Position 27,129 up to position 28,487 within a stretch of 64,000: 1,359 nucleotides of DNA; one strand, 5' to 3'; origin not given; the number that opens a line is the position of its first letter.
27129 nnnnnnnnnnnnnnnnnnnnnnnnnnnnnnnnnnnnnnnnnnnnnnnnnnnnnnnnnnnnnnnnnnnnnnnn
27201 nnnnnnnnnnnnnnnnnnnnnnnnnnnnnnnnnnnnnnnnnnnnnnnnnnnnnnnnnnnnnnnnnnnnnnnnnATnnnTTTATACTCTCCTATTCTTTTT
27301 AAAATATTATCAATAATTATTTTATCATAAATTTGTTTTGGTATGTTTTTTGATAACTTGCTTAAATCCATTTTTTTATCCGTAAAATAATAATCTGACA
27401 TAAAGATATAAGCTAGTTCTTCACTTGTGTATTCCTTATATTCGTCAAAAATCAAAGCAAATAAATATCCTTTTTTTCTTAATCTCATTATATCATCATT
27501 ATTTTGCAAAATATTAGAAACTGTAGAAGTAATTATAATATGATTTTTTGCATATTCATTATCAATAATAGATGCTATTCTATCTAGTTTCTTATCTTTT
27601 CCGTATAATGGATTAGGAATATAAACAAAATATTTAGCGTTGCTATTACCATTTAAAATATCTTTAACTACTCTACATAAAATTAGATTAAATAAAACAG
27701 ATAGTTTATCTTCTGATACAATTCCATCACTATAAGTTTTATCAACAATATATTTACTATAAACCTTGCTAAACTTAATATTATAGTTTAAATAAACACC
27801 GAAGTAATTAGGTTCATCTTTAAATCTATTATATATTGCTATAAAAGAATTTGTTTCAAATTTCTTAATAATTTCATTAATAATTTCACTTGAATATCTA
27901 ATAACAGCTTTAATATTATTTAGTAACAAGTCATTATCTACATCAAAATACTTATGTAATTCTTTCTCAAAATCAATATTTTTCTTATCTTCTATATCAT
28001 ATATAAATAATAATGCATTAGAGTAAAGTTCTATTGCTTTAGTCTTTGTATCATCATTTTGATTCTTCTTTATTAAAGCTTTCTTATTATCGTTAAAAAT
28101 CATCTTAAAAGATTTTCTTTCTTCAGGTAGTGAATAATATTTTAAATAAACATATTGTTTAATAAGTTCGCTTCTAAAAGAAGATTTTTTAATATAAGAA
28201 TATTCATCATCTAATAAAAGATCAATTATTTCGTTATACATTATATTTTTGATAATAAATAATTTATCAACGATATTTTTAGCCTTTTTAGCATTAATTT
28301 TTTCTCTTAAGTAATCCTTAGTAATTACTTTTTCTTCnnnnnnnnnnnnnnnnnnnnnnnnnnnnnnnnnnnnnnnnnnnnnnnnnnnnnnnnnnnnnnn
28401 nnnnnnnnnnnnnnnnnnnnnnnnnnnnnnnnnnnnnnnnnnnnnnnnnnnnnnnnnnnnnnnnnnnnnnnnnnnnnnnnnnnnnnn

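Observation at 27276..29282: SipW signal peptidase fused to a large C-terminal intracellular domain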

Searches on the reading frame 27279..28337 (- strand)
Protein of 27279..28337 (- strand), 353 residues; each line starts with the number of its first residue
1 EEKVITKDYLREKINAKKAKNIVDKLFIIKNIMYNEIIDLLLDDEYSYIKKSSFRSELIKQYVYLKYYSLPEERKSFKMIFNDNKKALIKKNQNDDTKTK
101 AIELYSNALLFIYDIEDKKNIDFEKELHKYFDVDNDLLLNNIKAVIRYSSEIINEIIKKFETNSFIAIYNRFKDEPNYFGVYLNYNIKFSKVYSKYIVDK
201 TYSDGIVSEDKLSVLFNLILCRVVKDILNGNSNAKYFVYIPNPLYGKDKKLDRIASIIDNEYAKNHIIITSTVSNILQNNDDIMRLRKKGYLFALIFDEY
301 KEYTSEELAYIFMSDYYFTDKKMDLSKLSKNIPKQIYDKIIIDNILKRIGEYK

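Call 16: search_solved_structures(query=A2, max_evalue=10)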
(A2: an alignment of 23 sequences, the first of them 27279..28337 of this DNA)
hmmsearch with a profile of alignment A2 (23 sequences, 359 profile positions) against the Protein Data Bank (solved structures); distinct sequences matched with E-value up to 10: 2.
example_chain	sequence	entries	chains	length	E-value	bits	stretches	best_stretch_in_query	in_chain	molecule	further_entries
5jsb_B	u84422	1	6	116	1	11.8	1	72-165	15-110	Mcl-1 inhibitor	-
9gzg_A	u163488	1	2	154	7.7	8.8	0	86-111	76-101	Engineered CTPR protein with glutamic acids for conductivity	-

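Call 23: search_protein_representatives(alignment_id=A2)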
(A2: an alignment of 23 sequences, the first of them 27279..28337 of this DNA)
Query: 23 sequences, 359 profile positions. Proteins with E-value up to 0.001 (for the whole library): 370; up to 1e-10: 286; up to 1e-30: 118. The best 150 are listed.
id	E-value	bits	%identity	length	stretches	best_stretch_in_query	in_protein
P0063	6.8e-140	482.8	-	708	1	2-358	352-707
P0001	1.4e-132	458.7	-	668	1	2-357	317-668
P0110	1.1e-123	429.4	-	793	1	3-359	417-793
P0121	3.5e-121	421.2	-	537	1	3-359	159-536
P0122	1.3e-120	419.3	-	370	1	14-358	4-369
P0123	9.9e-118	409.9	-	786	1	4-359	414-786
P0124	5.5e-114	397.6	-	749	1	3-359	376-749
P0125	4.7e-110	384.6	-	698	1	6-359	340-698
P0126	4.0e-108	378.3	-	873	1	3-359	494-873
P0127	7.9e-105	367.4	-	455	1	3-356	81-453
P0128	2.1e-104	366.0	-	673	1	6-354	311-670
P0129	4.1e-104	365.1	-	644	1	3-359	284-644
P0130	7.4e-104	364.2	-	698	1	7-359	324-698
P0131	2.4e-103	362.6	-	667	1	3-359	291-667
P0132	7.1e-103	361.0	-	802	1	2-332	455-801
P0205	8.7e-37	143.6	-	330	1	21-345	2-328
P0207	3.3e-36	141.7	-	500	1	3-346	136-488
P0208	4.6e-36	141.2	-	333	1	21-346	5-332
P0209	8.2e-36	140.4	-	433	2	14-347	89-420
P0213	6.7e-34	134.1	-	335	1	20-347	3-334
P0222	4.0e-32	128.3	-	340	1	20-336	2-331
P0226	8.4e-32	127.2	-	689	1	14-344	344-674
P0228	1.6e-31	126.2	-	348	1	20-345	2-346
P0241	3.0e-30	122.1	-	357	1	20-330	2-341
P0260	9.1e-28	113.9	-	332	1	17-334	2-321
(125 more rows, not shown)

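Call 24: search_protein_families(library=pfam, proteins=[P0205, P0208, P0213, P0222, P0228, P0241, P0260, P0209, P0207, P0226], max_evalue=0.1)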
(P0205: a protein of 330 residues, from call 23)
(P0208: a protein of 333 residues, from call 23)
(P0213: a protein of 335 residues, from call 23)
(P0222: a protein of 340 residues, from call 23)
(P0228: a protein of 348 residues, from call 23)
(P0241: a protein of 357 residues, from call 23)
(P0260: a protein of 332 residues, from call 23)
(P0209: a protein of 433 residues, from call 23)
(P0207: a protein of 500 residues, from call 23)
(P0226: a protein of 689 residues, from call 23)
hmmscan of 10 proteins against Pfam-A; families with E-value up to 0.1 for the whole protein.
P0205 (330 aa): 0 families

P0208 (333 aa): 1 family
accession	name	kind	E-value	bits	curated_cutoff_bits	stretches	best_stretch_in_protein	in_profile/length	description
PF18164.7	GNAT_C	-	0.027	14.8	22.8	0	7-67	74-132/142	GNAT-like C-terminal domain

P0213 (335 aa): 1 family
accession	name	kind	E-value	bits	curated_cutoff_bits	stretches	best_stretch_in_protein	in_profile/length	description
PF11185.13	DUF2971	-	0.074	14.8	22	1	212-327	11-89/89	Protein of unknown function (DUF2971)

P0222 (340 aa): 2 families
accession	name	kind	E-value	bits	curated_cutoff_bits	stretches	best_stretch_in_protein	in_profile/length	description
PF16829.10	ATR13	-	0.072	13.9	25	0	78-136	39-97/101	Avirulence protein ATR13, RxLR effector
PF18151.6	DUF5601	-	0.075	13.6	23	0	236-282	10-56/65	Domain of unknown function (DUF5601)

P0228 (348 aa): 3 families
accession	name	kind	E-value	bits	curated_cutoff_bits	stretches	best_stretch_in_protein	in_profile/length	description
PF19196.5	DUF5871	-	0.037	14.3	26.9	1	109-157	16-63/137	Family of unknown function (DUF5871)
PF24425.1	Ig_GP210_15th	-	0.068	13.6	27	0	292-336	19-66/120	Nuclear pore complex protein GP210, Ig-like domain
PF18409.7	Plk4_PB2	-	0.083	14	26.9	0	255-325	35-105/108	Polo-like Kinase 4 Polo Box 2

P0241 (357 aa): 0 families

P0260 (332 aa): 1 family
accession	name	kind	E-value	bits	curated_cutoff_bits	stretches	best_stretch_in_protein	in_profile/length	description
PF23290.1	KOW5_SPT5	-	0.097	12.6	27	0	7-28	1-22/46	Transcription elongation factor SPT5, fifth KOW domain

P0209 (433 aa): 0 families

P0207 (500 aa): 0 families

P0226 (689 aa): 2 families
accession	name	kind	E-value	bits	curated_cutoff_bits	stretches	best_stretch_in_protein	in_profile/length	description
PF11112.13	PyocinActivator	-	0.056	14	24.2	0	441-471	4-34/74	Pyocin activator protein PrtN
PF10482.14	CtIP_N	-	0.08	13.3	27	0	193-263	42-112/120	Tumour-suppressor protein CtIP N-terminal domain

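Call 26: find_encoding_contigs(protein=P0228, flank=8000, max_places=3)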
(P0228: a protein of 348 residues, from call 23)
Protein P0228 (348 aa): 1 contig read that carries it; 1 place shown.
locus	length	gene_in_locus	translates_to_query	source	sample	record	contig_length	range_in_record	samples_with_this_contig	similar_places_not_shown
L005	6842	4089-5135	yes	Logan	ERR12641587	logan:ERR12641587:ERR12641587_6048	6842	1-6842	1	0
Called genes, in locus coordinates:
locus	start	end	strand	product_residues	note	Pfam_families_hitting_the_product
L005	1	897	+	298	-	?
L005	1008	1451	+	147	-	-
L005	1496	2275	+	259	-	-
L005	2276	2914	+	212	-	-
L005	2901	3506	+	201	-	PF00717:Peptidase_S24 (weak)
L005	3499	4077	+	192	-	-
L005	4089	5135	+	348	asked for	-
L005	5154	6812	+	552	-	-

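Call 27: predict_structure(alignment_id=A2)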
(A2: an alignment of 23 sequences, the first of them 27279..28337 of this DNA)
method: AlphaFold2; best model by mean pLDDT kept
length: 353 residues; sequences in the alignment: 23
mean_pLDDT: 87.6   pTM: 0.85
mean pLDDT of the five models: 87.6, 87.6, 87.1, 86.9, 86.6
residues with pLDDT >= 90: 241; 70-90: 82; 50-70: 11; < 50: 19
segments of 3 or more residues with pLDDT < 50: 188-206
pLDDT, mean of each block of 10 residues (from residue 1): 83 93 95 96 91 94 94 93 96 94 97 87 91 86 94 92 83 93 66 41 50 89 93 93 76 88 95 91 91 94 91 94 88 90 91 67
secondary structure, 60 per line:
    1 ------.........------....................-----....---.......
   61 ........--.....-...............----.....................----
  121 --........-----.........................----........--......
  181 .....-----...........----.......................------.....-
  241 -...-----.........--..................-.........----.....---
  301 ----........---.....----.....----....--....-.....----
elements in order: H7-15 H22-41 H47-50 H54-68 H71-75 H77-91 H96-116 H123-130 H136-160 E165-172 E175-185 H191-201 H206-228 E235-239 H250-258 H261-266 E267-272 H273-278 H280-288 E293-297 H305-312 E316-320 H325-329 H334-337 E340-343 H345-349

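Call 45: search_protein_families(library=pfam, alignment_id=A2, max_evalue=10)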
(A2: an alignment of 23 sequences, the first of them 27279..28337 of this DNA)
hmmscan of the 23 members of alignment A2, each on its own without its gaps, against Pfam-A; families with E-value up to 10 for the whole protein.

A. member 1, window:27279-28337:- (353 aa): 0 families

B. families by the number of members that match (of 23 scanned): 21 families
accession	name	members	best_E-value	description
PF14842.11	FliG_N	2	0.0089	FliG N-terminal domain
PF12917.13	YfbR-like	1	0.0053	5'-deoxynucleotidase YfbR-like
PF00359.27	PTS_EIIA_2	1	0.0053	Phosphoenolpyruvate-dependent sugar phosphotransferase system, EIIA 2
PF21312.3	ORC1_wHTH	1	0.013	Origin recognition complex subunit 1 C-terminal winged HTH domain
PF19272.4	ASMase_C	1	0.017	Acid sphingomyelin phosphodiesterase C-terminal region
PF23527.1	Microp_apicomplexa_14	1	0.024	Apicomplexa microprotein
PF08453.16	Peptidase_M9_N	1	0.028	Peptidase family M9 N-terminal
PF10020.14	DUF2262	1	0.041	Uncharacterized protein conserved in bacteria (DUF2262)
PF19891.5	DUF6364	1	0.064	Family of unknown function (DUF6364)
PF21231.2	GH141_M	1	0.14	GH141 insertion domain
PF20797.2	HepT-like_2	1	0.16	HepT-like protein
PF16201.10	NopRA1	1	0.17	Nucleolar pre-ribosomal-associated protein 1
PF10740.15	DUF2529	1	0.17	Domain of unknown function (DUF2529)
PF02818.20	PPAK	1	0.23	PPAK motif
PF18043.6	T4_Rnl2_C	1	0.49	T4 RNA ligase 2 C-terminal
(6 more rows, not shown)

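Call 49: fold_search(model_id=the predicted structure, library=pdb)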
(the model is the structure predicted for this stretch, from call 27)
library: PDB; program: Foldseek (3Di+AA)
matches with E <= 10: 664; with E <= 0.001: 10
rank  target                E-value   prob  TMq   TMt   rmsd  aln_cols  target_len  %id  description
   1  6hq4_B                6.6e-05  1.00  0.32  0.31  23.6       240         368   12  Structure of EAL enzyme Bd1971 - cAMP bound form (released 2019-07-31)
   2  6hq5_B                9.9e-05  1.00  0.34  0.32  22.9       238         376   12  Structure of EAL Enzyme Bd1971 - cAMP and cyclic-di-GMP bound form (released 2019-07-31)
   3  6hq5_A                1.0e-04  1.00  0.29  0.28  23.2       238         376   13  Structure of EAL Enzyme Bd1971 - cAMP and cyclic-di-GMP bound form (released 2019-07-31)
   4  6hq7_B                2.6e-04  1.00  0.30  0.29  22.7       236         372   13  Structure of EAL Enzyme Bd1971 - cGMP bound form (released 2019-07-31)
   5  6hq4_A                2.8e-04  1.00  0.31  0.29  23.9       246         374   13  Structure of EAL enzyme Bd1971 - cAMP bound form (released 2019-07-31)
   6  6hq7_A                3.1e-04  1.00  0.29  0.28  23.2       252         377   12  Structure of EAL Enzyme Bd1971 - cGMP bound form (released 2019-07-31)
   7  4f3h                  4.9e-04  1.00  0.34  0.45   9.7       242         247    8  The structural of FimXEAL-c-di-GMP from Xanthomonas campestris (released 2012-11-14)
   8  4rnf                  7.3e-04  1.00  0.34  0.29  22.2       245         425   13  PaMorA tandem diguanylate cyclase - mutant phosphodiesterase, apo form (released 2014-11-19)
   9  4fou_B                9.0e-04  1.00  0.34  0.44  14.1       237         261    9  Structure of the PilZ-FimX(EAL domain)-c-di-GMP complex responsible for the regulation of bacterial Type IV pilus biog (released 2013-03-27)
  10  4fou_A                9.5e-04  1.00  0.32  0.42  13.1       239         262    8  Structure of the PilZ-FimX(EAL domain)-c-di-GMP complex responsible for the regulation of bacterial Type IV pilus biog (released 2013-03-27)
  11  4rnj_A                1.0e-03  1.00  0.33  0.43   9.8       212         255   14  PaMorA phosphodiesterase domain, apo form (released 2014-11-19)
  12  3sy8_C                2.2e-03  1.00  0.36  0.34  15.5       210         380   14  Crystal structure of the response regulator RocR (released 2012-07-18)
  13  5m3c_B                2.2e-03  1.00  0.28  0.24  21.5       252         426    9  Structure of the hybrid domain (GGDEF-EAL) of PA0575 from Pseudomonas aeruginosa PAO1 at 2.8 Ang. with GTP and Ca2+ bo (released 2017-12-20)
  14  4fok                  2.5e-03  1.00  0.33  0.42  18.7       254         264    7  1.8 A Crystal structure of the FimX EAL domain in complex with c-diGMP (released 2013-03-27)
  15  4rnh                  2.6e-03  1.00  0.34  0.29  14.1       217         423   15  PaMorA tandem diguanylate cyclase - phosphodiesterase, c-di-GMP complex (released 2014-11-19)
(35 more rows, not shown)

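Call 55: find_related_loci(query=A2, collection=genome_contigs, flank=10000)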
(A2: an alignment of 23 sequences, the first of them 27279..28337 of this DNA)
Query A2 (353 aa) in genome_contigs; peptide patterns used: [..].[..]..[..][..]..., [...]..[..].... (x = any residue, [..] = any of these).
207 stretches matched a pattern; 111 encode a relative of the query (tblastn E <= 1e-3); the best 80 are kept; 80 distinct loci.
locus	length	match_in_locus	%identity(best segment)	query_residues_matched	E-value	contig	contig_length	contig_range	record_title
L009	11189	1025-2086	49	2-352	9e-105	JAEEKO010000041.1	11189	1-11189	MAG: Bacillales bacterium isolate Tb.RUG.195 k141_4973853_flag=1_multi=110.0000_len=11189, whole genome shotgun sequence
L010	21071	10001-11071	48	1-353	2e-99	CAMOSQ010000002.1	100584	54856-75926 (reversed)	MAG: uncultured Bacillales bacterium isolate SRR873602_bin.41_metaWRAP_v1.3_MAG genome assembly, contig: NODE_222_length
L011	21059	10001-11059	49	2-350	1e-98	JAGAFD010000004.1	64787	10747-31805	MAG: Bacilli bacterium isolate RGIG8386 Water_buffalos_Rumen.Co__c2502638, whole genome shotgun sequence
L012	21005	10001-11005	49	2-333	1e-96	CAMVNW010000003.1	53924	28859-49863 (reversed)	MAG TPA_asm: uncultured Bacillales bacterium isolate SRR8387716_bin.72_metaWRAP_v1.3_MAG genome assembly, contig: ERZ142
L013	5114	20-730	51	117-352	4e-73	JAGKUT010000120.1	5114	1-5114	MAG: Actinomycetes bacterium isolate pig4.14 pig4_14_6810, whole genome shotgun sequence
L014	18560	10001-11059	36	10-352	2e-58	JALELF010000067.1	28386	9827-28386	MAG: Bacillota bacterium isolate SUG106 k141_3575320, whole genome shotgun sequence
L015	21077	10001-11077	34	17-350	3e-57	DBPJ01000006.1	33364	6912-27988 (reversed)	MAG TPA_asm: Bacillales bacterium UBA1423 UBA1423_contig_33219, whole genome shotgun sequence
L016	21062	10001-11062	32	21-352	1e-54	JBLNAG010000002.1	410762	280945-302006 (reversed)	MAG: Ignavibacteriales bacterium isolate MAG183 PRJNA951521_bin41_renamed_1, whole genome shotgun sequence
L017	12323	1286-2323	36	18-352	1e-53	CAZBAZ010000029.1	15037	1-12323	MAG TPA_asm: uncultured Clostridium sp. isolate binchicken_co354_412 genome assembly, contig: NODE_4430_length_15037_cov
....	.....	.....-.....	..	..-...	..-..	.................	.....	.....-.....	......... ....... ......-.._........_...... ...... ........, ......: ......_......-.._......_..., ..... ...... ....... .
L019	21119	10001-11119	34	5-352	4e-53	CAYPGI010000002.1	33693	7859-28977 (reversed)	MAG TPA_asm: uncultured Muribaculaceae bacterium isolate SRP192927_co2_789 genome assembly, contig: NODE_1596_length_336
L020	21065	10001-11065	32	22-352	2e-52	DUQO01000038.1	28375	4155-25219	MAG TPA_asm: Mollicutes bacterium isolate AS08sgBPME_408 187541_AS08, whole genome shotgun sequence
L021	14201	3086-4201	33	4-351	3e-50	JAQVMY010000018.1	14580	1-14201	MAG: Bacilli bacterium isolate STF1_144 NODE_11530_length_14580_cov_6.223967_Sandtown_F1, whole genome shotgun sequence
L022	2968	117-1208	34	14-352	3e-49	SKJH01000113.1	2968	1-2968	MAG: Bacilli bacterium isolate CSBr16_96 CSBr16-67193, whole genome shotgun sequence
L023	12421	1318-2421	32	10-352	4e-48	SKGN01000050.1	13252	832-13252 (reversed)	MAG: Bacilli bacterium isolate CSBr16_146 CSBr16-4714, whole genome shotgun sequence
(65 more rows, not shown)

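Call 62: find_encoding_contigs(protein=P0226, flank=10000, max_places=2)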
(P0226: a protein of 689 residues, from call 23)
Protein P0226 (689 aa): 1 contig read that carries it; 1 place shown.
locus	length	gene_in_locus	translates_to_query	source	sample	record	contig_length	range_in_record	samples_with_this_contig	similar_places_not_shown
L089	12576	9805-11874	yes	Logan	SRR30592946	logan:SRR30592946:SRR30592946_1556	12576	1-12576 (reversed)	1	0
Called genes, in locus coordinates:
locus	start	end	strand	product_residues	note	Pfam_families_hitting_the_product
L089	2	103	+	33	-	?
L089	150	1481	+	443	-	-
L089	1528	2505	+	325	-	-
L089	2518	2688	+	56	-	-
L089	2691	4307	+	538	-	-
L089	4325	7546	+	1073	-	-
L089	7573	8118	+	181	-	-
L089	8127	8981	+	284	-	-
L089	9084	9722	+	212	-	-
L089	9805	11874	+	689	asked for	-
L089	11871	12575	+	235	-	?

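Call 63: find_encoding_contigs(protein=P0213, flank=10000, max_places=2)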
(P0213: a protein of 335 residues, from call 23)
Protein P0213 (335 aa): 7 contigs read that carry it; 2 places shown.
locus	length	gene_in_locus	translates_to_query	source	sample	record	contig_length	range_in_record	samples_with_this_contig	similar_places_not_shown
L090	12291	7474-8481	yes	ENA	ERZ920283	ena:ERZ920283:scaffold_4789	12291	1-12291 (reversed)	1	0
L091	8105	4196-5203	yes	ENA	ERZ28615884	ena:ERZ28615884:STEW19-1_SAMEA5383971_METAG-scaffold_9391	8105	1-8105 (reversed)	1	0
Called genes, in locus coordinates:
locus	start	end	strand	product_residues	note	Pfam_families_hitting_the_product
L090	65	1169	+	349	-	PF01594:AI-2E_transport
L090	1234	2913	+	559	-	PF13328:HD_4, PF01966:HD, PF04607:RelA_SpoT, PF02824:TGS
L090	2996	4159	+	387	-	PF00579:tRNA-synt_1b, PF22421:SYY_C-terminal, PF01479:S4 (weak)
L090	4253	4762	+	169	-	-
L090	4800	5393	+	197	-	-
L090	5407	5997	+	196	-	-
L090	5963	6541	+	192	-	-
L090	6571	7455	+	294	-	-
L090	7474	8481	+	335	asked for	-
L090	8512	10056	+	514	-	-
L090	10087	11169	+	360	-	PF09823:DUF2357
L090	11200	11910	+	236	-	-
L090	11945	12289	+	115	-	?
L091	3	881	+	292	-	?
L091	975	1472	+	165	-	-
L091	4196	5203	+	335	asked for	-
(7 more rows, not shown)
